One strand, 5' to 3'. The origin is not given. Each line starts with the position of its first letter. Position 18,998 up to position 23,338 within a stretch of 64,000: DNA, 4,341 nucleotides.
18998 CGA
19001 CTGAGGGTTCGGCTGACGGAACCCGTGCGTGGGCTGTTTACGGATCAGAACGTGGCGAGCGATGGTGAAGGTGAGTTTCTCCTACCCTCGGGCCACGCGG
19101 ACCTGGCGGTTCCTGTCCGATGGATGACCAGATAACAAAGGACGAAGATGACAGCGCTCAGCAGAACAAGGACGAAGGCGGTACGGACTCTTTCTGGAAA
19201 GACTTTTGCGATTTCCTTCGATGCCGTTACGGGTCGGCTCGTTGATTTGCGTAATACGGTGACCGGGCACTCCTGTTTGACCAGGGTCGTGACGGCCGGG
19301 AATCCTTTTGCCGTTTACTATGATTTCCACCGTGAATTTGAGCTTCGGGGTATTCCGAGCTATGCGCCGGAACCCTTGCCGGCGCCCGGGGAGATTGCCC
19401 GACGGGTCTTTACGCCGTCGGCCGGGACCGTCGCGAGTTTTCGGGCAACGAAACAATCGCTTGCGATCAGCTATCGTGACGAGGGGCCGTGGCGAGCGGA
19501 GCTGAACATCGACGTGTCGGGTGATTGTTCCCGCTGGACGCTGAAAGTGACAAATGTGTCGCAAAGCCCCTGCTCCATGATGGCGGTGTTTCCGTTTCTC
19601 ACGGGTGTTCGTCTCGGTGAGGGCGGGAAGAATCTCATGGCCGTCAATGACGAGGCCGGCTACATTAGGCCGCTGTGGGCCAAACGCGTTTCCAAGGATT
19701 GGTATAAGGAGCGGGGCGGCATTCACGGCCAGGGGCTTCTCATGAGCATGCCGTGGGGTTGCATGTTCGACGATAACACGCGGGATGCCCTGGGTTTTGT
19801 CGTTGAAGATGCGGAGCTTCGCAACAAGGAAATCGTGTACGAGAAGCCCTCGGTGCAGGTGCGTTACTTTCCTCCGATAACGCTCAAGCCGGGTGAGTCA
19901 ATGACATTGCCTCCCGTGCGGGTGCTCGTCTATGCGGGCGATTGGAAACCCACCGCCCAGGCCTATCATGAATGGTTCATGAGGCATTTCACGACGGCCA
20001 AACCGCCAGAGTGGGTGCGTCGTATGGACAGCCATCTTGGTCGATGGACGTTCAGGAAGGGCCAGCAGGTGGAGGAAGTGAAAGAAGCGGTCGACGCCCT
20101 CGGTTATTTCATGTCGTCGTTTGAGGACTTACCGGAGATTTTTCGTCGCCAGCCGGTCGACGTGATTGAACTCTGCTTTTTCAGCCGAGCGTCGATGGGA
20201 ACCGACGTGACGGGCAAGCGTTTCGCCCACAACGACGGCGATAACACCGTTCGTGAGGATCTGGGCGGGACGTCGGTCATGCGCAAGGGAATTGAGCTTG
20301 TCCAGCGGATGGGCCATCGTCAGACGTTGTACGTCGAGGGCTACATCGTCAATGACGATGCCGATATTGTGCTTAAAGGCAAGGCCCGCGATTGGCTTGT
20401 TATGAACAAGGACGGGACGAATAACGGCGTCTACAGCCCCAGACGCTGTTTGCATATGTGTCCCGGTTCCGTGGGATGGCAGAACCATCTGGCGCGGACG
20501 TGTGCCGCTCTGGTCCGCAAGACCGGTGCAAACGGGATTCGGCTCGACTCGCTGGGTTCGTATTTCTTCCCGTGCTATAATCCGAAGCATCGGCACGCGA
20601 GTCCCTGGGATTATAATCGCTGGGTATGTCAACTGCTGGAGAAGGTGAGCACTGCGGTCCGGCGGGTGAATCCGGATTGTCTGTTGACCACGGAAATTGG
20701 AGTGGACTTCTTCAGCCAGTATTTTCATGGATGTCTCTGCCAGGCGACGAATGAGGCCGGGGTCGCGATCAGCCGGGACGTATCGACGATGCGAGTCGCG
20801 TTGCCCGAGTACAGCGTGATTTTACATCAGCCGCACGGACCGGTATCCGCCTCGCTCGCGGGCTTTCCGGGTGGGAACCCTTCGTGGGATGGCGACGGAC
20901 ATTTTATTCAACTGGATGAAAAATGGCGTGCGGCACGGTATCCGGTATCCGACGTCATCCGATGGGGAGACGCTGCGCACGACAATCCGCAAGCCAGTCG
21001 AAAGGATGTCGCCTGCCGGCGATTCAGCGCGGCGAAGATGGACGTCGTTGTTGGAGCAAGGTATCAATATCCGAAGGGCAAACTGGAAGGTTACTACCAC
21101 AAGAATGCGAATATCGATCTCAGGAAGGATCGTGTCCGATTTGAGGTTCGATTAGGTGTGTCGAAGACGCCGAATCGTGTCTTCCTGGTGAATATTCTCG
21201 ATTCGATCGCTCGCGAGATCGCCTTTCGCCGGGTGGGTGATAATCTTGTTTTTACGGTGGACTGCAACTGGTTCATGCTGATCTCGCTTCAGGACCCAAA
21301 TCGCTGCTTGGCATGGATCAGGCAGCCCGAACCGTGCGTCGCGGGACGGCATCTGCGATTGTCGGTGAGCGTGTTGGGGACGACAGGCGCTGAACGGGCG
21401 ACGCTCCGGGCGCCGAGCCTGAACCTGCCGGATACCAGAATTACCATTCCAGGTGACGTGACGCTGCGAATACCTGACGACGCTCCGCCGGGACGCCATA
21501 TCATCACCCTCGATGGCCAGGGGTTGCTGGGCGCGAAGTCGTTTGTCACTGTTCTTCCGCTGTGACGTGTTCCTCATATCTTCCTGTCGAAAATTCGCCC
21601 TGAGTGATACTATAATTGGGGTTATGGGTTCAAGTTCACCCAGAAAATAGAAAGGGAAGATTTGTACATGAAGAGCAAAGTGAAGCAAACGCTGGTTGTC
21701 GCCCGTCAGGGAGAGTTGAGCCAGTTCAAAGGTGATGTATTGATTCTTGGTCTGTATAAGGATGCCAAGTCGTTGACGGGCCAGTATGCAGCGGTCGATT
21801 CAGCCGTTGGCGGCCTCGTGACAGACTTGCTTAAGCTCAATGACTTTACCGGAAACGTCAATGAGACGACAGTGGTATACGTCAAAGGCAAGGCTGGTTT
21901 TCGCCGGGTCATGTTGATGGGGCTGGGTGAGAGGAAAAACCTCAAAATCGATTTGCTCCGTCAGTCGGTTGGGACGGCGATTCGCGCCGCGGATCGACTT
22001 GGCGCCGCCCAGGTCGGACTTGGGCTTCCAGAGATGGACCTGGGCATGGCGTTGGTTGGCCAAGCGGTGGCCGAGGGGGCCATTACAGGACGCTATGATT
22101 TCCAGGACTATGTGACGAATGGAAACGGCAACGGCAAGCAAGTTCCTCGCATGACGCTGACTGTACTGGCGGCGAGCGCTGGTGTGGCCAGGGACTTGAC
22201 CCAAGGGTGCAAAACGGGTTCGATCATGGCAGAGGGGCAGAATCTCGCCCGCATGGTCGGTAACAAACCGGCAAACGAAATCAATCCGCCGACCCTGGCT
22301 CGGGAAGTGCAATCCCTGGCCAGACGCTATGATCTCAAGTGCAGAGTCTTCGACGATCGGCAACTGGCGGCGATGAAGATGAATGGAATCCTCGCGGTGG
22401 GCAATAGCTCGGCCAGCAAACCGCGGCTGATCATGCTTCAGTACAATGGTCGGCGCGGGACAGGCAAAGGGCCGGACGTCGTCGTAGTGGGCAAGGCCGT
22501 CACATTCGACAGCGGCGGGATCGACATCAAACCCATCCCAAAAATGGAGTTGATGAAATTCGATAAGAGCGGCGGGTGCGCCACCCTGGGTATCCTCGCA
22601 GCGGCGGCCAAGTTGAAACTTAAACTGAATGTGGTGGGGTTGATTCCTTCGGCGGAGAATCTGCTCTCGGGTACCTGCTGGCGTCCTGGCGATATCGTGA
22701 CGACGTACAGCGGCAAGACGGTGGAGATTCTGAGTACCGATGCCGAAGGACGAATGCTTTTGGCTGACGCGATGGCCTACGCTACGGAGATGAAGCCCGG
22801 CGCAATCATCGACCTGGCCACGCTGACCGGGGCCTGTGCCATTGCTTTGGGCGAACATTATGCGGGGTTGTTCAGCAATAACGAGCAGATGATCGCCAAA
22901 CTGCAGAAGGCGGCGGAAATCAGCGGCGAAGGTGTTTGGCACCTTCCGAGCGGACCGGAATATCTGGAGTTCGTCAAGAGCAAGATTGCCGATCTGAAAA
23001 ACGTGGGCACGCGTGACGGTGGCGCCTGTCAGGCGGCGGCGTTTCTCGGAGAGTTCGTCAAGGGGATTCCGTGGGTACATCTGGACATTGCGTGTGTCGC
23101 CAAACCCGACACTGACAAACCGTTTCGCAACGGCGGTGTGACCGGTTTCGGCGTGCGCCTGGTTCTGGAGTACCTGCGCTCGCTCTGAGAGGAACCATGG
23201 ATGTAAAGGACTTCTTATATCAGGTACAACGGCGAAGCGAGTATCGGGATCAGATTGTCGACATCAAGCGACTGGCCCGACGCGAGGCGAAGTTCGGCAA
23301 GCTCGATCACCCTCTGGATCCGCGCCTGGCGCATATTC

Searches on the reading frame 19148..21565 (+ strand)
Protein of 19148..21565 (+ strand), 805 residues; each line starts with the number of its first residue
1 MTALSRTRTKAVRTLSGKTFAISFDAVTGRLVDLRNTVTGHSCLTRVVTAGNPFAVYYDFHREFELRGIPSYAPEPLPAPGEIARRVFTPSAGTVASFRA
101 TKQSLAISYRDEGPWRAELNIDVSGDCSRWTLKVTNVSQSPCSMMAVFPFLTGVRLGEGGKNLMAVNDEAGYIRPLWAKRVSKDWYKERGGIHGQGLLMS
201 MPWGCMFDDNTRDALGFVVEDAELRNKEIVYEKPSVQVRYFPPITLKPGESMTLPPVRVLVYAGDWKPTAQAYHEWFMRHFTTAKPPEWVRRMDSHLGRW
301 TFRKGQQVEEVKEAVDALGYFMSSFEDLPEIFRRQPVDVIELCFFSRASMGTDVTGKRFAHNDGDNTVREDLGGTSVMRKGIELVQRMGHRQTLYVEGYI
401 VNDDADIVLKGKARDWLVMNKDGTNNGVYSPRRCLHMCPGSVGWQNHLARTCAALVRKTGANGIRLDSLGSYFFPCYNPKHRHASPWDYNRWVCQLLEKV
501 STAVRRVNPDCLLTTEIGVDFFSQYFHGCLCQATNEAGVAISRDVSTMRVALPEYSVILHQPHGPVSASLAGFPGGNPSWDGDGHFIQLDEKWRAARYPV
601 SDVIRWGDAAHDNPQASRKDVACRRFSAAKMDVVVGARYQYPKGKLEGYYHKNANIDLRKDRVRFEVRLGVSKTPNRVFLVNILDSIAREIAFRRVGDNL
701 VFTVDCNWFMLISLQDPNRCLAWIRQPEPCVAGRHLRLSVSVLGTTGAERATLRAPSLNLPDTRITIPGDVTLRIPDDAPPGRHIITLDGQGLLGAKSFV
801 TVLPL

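Call 15: search_protein_families(library=pfam, proteins=[window:19148-21565:+], max_evalue=0.00001)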
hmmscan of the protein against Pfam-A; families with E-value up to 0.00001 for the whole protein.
window:19148-21565:+ (805 aa): 1 family
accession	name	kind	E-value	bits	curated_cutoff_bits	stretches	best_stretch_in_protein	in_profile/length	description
PF19773.5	DUF6259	-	3.8e-19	69.4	28.7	1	374-537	103-271/300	Domain of unknown function (DUF6259)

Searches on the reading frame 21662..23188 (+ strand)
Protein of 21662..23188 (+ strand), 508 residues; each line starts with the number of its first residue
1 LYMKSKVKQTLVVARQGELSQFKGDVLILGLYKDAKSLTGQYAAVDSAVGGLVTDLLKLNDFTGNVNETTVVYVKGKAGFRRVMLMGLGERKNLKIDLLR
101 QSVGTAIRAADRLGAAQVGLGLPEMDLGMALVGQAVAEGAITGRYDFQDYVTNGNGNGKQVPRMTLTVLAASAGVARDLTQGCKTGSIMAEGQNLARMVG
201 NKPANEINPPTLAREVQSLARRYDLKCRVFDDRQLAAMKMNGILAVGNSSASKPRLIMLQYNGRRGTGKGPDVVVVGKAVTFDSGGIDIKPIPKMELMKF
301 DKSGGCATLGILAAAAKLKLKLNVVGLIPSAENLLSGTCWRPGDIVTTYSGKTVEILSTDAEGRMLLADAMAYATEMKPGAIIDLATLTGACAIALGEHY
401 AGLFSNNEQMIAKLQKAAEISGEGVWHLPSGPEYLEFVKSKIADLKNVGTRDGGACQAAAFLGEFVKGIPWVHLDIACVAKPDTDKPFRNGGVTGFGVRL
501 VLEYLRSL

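Call 15: search_protein_families(library=pfam, proteins=[window:21662-23188:+], max_evalue=0.00001)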
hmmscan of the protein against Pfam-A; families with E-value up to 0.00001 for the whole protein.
window:21662-23188:+ (508 aa): 2 families
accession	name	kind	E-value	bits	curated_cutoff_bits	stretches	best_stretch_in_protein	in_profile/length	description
PF00883.26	Peptidase_M17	-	9.2e-111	370.5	25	1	194-501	1-309/310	Cytosol aminopeptidase family, catalytic domain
PF02789.23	Peptidase_M17_N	-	2e-21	76.7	23.4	1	28-150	1-125/129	Cytosol aminopeptidase family, N-terminal domain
